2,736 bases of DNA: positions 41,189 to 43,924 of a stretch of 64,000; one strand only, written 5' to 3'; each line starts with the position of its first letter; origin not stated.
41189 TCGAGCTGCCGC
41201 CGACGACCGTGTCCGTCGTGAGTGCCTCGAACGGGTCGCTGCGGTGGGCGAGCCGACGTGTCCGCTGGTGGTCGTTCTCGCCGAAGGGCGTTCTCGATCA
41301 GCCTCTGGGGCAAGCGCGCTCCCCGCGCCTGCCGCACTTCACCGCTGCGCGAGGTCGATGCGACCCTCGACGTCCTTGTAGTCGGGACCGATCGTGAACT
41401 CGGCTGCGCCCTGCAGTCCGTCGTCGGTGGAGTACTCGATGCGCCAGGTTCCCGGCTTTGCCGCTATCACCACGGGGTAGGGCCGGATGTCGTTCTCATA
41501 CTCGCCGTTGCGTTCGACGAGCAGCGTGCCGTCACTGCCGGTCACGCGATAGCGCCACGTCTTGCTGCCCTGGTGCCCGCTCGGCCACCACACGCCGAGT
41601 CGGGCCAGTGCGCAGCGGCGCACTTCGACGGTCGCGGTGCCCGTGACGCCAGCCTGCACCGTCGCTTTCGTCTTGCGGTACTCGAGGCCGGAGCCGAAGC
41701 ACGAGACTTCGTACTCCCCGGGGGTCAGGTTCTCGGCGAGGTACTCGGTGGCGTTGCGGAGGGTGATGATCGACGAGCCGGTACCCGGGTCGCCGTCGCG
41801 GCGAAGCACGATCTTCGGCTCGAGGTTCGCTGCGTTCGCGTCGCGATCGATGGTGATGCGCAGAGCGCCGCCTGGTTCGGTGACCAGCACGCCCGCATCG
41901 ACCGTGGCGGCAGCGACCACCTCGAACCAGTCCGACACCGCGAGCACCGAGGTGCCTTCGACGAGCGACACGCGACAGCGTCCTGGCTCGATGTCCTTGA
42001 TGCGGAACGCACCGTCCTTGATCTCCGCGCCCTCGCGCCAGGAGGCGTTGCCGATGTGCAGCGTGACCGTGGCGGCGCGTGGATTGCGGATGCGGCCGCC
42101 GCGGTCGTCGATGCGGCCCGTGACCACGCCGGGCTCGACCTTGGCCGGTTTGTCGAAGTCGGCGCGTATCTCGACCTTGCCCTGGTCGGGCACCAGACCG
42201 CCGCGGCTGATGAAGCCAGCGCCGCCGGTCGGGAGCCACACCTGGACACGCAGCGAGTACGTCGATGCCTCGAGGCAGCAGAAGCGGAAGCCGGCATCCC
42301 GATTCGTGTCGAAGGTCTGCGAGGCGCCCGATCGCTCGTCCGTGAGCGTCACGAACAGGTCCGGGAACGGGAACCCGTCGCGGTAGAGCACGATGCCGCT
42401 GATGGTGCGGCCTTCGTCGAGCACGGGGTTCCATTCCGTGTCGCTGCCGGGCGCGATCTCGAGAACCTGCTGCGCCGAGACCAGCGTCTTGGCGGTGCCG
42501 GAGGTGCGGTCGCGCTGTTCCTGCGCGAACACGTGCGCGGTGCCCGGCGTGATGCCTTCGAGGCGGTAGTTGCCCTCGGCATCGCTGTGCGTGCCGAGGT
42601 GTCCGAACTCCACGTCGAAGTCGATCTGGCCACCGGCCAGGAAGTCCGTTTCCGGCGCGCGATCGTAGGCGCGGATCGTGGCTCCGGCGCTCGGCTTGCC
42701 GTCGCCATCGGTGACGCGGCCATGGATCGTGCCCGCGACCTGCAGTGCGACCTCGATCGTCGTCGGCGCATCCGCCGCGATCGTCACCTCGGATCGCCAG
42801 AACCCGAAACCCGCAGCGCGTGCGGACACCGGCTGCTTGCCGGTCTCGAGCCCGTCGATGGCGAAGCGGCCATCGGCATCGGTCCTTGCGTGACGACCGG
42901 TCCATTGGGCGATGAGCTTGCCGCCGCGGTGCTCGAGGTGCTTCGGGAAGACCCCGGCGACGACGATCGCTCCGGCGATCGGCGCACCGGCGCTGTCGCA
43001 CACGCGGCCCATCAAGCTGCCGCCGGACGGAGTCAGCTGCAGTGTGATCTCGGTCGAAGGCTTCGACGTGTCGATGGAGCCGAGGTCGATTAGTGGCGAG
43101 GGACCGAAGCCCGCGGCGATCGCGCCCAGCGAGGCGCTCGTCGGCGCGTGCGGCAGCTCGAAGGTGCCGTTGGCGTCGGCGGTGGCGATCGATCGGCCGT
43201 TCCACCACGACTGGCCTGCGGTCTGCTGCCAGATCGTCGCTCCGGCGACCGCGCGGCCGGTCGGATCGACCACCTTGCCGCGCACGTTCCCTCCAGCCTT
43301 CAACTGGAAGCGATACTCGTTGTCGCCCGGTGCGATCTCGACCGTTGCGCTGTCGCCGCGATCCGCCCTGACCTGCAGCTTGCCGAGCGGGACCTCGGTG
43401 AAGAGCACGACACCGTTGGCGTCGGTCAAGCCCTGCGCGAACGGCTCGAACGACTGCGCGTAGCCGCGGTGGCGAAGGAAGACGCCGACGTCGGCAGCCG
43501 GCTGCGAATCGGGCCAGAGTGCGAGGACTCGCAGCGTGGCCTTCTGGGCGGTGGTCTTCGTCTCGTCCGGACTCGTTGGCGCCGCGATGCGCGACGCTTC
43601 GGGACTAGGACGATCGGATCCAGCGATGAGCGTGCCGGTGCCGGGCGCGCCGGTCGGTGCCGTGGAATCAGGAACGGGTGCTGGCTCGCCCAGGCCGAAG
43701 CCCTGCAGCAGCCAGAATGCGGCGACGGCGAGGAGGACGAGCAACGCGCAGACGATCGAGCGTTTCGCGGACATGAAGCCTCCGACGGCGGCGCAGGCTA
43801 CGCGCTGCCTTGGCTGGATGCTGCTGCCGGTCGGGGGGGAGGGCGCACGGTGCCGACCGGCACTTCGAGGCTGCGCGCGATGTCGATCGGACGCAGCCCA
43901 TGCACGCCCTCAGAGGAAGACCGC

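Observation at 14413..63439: Recurrent ~110-135 aa C-terminal module shared by six unrelated giant secreted proteins and two mini-ORFs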

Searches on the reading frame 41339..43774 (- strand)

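Call 22: search_protein_families(library=pfam, proteins=[window:41339-43774:-], max_evalue=0.01)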
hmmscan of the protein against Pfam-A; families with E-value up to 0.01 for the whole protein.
window:41339-43774:- (811 aa): 11 families
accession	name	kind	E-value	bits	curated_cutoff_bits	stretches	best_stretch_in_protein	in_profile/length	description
PF13620.12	CarboxypepD_reg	-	2.5e-44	149.9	32.3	4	254-345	2-82/82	Carboxypeptidase regulatory-like domain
PF13715.12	CarbopepD_reg_2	-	3.3e-12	46.7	32.2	1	290-344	22-76/88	CarboxypepD_reg-like domain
PF10670.15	DUF4198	-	1.8e-08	35.2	34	0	144-208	131-194/209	Domain of unknown function (DUF4198)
PF17210.9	SdrD_B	-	2.2e-07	31.5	29.7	0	472-512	26-66/112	SdrD B-like domain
PF24107.1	DUF7382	-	3.4e-06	27.3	27.4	0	167-204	25-61/65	Domain of unknown function (DUF7382)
PF00775.27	Dioxygenase_C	-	6.7e-06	26.1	27.3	0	349-413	31-96/182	Dioxygenase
PF14686.12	fn3_3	-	8e-05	22.8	24.4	0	296-339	29-74/75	Polysaccharide lyase family 4, domain II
PF20598.4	DUF6795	-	0.00039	21.1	27.4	0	164-214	1-50/103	Domain of unknown function (DUF6795)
PF09430.16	EMC7_beta-sandw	-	0.0014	19.2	26.6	0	295-335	22-61/122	ER membrane protein complex subunit 7, beta-sandwich domain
PF02369.22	Big_1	-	0.002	18.6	34.9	0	164-209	21-66/93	Bacterial Ig-like domain (group 1)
PF11974.14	bMG3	-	0.0077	16.6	34.9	0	89-153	24-79/103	Bacterial alpha-2-macroglobulin MG3 domain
